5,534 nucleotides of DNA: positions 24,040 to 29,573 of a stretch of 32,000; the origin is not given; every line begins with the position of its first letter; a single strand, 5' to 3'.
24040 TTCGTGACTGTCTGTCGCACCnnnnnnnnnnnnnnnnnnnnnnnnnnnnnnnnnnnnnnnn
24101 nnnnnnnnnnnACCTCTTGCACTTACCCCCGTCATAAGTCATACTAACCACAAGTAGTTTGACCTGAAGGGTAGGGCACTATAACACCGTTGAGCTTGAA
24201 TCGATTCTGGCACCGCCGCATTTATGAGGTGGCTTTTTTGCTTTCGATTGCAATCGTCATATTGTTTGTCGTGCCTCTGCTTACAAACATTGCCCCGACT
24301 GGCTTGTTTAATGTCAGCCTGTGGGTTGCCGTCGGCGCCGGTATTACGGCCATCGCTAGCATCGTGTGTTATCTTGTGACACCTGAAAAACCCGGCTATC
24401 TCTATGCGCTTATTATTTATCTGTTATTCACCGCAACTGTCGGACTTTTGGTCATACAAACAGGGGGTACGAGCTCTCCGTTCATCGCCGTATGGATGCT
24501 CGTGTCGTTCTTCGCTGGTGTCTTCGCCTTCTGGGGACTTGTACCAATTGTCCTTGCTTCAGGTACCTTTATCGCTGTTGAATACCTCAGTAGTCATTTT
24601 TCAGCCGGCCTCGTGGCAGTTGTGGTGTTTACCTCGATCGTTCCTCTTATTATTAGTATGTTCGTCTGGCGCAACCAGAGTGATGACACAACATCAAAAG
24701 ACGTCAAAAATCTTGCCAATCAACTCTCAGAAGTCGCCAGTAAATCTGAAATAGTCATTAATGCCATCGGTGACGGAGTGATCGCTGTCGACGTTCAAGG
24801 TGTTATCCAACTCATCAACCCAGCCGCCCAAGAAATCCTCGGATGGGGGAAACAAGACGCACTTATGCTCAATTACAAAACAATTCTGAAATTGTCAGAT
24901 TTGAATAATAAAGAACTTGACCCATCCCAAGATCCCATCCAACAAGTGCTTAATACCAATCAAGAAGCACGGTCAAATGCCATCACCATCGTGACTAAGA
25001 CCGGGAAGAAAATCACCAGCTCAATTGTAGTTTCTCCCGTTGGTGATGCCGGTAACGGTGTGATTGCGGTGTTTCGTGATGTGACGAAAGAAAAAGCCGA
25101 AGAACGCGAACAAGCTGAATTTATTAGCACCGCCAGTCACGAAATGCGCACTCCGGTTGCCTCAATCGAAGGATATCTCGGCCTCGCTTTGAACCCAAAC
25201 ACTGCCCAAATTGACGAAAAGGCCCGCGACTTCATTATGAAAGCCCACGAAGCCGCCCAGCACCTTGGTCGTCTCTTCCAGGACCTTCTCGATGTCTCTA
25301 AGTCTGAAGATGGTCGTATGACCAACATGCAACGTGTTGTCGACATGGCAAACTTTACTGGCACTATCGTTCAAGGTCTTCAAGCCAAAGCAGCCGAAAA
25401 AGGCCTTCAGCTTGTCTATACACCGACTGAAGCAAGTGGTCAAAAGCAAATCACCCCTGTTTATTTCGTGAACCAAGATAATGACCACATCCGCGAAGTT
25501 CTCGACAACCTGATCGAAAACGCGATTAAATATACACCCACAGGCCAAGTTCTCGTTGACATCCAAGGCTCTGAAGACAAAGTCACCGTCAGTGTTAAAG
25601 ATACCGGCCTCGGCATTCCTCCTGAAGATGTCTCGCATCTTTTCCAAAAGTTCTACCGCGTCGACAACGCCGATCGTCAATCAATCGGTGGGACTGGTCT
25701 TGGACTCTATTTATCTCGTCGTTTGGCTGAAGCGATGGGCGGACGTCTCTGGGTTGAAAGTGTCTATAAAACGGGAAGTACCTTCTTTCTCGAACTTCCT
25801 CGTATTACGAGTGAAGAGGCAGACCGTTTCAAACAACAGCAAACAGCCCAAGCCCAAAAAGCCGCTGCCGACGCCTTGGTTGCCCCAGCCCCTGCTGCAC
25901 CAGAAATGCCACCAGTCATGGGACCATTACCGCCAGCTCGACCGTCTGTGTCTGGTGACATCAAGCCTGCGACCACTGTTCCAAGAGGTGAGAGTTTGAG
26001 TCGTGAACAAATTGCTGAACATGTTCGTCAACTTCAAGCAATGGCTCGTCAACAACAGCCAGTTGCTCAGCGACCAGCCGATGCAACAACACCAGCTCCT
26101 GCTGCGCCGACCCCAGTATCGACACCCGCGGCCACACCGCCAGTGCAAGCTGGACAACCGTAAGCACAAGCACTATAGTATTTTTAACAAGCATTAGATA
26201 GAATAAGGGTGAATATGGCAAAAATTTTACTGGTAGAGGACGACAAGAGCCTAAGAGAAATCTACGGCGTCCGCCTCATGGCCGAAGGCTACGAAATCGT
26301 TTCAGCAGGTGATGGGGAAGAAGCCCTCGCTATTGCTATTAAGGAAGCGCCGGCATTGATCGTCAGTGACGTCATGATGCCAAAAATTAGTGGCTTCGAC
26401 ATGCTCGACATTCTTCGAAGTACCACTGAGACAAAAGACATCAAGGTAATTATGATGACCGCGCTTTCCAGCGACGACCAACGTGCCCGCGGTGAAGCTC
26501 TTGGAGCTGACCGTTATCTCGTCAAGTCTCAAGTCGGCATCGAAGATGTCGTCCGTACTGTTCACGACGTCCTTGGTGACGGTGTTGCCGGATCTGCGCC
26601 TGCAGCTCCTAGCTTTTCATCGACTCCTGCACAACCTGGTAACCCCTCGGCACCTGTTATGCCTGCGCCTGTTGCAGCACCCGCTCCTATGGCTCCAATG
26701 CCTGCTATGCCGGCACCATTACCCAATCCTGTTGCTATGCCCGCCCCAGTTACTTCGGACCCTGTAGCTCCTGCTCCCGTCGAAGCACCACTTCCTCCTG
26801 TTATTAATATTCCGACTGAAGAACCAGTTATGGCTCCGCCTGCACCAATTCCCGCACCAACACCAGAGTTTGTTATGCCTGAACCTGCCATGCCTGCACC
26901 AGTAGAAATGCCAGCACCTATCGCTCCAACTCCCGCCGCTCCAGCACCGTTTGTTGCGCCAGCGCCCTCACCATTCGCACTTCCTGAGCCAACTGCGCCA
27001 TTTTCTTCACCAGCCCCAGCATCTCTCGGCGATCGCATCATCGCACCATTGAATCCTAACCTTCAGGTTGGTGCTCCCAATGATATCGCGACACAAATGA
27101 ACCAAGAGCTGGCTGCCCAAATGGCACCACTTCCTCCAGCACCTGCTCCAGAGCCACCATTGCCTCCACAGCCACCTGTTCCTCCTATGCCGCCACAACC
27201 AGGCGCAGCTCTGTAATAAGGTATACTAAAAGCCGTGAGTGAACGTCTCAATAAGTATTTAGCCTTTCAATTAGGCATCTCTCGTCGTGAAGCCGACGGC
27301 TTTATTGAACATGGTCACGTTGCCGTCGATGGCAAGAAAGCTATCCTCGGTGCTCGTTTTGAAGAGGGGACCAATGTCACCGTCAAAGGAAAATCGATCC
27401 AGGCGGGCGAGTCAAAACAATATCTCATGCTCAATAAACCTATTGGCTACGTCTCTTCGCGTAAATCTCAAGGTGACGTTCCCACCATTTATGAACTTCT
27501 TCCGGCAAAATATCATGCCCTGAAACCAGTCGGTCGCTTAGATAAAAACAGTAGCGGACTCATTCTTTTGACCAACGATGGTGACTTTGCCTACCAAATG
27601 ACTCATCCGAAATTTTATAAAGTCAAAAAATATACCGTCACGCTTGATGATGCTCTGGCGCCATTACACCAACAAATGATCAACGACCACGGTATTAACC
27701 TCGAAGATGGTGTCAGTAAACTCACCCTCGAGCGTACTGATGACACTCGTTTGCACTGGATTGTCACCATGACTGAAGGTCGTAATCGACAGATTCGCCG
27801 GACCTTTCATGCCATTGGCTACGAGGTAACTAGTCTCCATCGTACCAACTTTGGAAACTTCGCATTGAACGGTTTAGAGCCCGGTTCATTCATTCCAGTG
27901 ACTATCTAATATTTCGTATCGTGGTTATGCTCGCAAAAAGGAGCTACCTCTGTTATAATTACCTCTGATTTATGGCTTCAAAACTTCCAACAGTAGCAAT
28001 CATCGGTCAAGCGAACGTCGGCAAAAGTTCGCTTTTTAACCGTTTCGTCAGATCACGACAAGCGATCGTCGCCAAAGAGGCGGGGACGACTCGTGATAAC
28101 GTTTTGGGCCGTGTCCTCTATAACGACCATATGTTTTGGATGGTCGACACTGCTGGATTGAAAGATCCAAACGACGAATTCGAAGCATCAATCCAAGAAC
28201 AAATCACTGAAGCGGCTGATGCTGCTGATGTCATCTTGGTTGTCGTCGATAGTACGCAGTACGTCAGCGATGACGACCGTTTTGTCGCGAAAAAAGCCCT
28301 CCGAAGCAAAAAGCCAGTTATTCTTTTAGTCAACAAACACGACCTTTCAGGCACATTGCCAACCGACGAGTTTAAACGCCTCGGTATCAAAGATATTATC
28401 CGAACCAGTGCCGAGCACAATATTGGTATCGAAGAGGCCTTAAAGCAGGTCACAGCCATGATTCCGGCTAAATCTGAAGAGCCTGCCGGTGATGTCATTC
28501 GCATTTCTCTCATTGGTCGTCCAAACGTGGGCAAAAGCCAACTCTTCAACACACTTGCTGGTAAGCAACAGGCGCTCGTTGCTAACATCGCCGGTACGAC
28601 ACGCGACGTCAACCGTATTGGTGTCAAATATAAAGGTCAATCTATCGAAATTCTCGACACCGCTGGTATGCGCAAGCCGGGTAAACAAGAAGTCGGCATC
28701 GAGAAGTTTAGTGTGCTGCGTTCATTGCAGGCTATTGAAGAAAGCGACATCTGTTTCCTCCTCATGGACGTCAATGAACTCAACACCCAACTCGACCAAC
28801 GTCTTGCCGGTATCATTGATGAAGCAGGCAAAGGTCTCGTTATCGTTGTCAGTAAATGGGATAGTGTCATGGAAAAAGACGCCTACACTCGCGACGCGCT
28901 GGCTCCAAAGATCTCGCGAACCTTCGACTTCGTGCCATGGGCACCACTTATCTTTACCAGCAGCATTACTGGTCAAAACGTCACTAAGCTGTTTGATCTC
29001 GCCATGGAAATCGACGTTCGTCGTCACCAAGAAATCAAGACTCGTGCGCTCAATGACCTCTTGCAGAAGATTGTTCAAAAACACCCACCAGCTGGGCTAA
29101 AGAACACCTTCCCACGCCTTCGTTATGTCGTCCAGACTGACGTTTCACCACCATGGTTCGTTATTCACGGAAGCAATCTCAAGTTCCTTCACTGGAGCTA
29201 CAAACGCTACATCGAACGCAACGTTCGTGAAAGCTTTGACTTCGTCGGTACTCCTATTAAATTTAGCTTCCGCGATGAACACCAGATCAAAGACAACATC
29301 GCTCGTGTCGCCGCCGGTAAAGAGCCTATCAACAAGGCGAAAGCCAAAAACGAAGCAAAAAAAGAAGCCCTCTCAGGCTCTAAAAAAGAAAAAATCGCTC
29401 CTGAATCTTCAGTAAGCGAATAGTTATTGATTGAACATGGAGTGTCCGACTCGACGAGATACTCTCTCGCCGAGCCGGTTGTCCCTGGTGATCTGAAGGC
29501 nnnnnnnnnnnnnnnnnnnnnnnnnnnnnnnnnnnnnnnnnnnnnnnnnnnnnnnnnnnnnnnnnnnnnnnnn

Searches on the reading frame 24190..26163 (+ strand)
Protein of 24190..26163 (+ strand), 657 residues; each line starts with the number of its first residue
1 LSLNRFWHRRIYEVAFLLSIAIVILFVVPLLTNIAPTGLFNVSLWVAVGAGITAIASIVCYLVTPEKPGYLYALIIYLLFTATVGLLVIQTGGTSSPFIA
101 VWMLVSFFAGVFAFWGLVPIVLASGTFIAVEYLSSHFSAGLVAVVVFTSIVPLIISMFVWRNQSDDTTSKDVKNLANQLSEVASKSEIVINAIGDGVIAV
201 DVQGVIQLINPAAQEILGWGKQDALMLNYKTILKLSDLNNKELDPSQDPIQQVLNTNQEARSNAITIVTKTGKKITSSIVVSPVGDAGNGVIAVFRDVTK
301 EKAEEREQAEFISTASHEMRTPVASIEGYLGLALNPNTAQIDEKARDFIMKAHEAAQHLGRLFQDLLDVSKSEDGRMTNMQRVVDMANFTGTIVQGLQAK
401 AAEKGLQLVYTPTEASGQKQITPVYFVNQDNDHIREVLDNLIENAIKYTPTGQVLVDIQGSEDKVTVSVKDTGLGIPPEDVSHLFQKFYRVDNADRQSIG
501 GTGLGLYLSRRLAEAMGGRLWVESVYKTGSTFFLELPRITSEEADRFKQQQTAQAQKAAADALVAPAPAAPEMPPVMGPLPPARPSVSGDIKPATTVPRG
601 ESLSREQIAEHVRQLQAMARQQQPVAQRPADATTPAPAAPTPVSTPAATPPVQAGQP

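Call 15: search_protein_families(library=pfam, proteins=[window:24190-26163:+], max_evalue=0.1)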
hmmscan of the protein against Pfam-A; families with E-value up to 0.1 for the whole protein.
window:24190-26163:+ (657 aa): 9 families
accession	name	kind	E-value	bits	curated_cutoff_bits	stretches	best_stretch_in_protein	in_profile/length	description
PF02518.31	HATPase_c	-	4.6e-31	108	26.4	1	430-538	2-109/111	Histidine kinase-, DNA gyrase B-, and HSP90-like ATPase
PF00512.31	HisKA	-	4e-14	52.8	26.9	1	308-375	2-66/66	His Kinase A (phospho-acceptor) domain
PF00989.32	PAS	-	1.5e-13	51.1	22.6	1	189-298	6-113/113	PAS fold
PF13426.13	PAS_9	-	4.4e-09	37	27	1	195-300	2-103/103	PAS domain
PF08448.16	PAS_4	-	2.4e-07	31.4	23.1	1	191-302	2-109/110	PAS fold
PF13581.12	HATPase_c_2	-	7.3e-06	26.5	27.4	1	435-515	37-111/127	Histidine kinase-like ATPase domain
PF13589.12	HATPase_c_3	-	0.00014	22.3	25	1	437-555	6-124/137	Histidine kinase-, DNA gyrase B-, and HSP90-like ATPase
PF13188.13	PAS_8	-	0.00029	21.1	21.8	1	189-223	6-39/65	PAS domain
PF12860.13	PAS_7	-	0.022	15.3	27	0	190-305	1-114/115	PAS fold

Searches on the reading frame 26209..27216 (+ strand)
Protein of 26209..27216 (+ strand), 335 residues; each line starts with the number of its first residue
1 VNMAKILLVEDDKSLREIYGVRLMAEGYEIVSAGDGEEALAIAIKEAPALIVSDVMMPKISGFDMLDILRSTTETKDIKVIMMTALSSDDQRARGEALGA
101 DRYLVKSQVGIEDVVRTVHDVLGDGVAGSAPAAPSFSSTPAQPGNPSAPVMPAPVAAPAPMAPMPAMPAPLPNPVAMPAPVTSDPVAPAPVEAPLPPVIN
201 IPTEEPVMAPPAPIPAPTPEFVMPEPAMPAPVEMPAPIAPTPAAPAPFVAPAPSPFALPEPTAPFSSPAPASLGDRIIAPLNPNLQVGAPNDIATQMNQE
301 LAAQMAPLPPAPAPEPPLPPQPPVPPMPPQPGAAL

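Call 15: search_protein_families(library=pfam, proteins=[window:26209-27216:+], max_evalue=0.1)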
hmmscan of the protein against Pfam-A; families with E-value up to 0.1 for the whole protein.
window:26209-27216:+ (335 aa): 1 family
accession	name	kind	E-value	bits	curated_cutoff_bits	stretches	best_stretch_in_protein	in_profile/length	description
PF00072.30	Response_reg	-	3.2e-20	72.8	30.2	1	6-107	1-100/111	Response regulator receiver domain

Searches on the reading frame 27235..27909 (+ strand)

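Call 15: search_protein_families(library=pfam, proteins=[window:27235-27909:+], max_evalue=0.1)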
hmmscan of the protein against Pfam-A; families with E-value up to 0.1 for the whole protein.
window:27235-27909:+ (224 aa): 2 families
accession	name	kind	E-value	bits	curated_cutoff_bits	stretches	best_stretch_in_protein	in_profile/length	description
PF00849.27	PseudoU_synth_2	-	3.1e-18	66.9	26.8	1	62-193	1-152/152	RNA pseudouridylate synthase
PF01479.30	S4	-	6.4e-08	32.6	22.8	1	3-36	1-35/48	S4 domain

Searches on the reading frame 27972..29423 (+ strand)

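Call 15: search_protein_families(library=pfam, proteins=[window:27972-29423:+], max_evalue=0.1)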
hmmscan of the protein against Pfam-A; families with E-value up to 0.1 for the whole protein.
window:27972-29423:+ (483 aa): 18 families
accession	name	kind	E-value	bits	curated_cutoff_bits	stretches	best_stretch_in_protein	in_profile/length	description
PF01926.29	MMR_HSR1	-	5.1e-53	178.4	21.9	2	7-122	1-113/113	50S ribosome-binding GTPase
PF02421.24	FeoB_N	-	2.5e-26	92.5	27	2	177-304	2-123/156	Ferrous iron transport protein B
PF14714.11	KH_dom-like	-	3.6e-24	85.3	27.3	1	355-434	2-81/81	KH-domain-like of EngA bacterial GTPase enzymes, C-terminal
PF00009.33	GTP_EFTU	-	1.8e-15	57.4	26.5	2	8-165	6-187/188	Elongation factor Tu GTP binding domain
PF00350.29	Dynamin_N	-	1.2e-11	45.4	27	1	57-122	105-167/168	Dynamin family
PF00071.28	Ras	-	2.8e-11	43.7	21.6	2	8-164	2-160/162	Ras family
PF04548.22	AIG1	-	1.8e-10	41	27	2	7-106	2-105/212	AIG1 family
PF08477.19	Roc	-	1.1e-09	39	27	1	8-124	2-119/119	Ras of Complex, Roc, domain of DAPkinase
PF03193.22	RsgA_GTPase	-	4.1e-09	36.9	30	1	87-236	28-171/174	RsgA GTPase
PF10662.15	PduV-EutP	-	2.4e-06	27.8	21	1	75-159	54-140/143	Ethanolamine utilisation - propanediol utilisation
PF09439.16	SRPRB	-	3.1e-06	27.1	25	1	4-96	2-84/178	Signal recognition particle receptor beta subunit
PF05621.17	TniB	-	0.00011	22.2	22.4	1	3-37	33-66/189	Bacterial TniB protein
PF13479.12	AAA_24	-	0.00024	21.5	27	1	7-96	4-74/195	AAA domain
PF00005.33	ABC_tran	-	0.00049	21.2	25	0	178-228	14-64/137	ABC transporter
PF02492.25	cobW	-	0.0021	18.1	20.7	0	57-128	88-158/180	CobW/HypB/UreG, nucleotide-binding domain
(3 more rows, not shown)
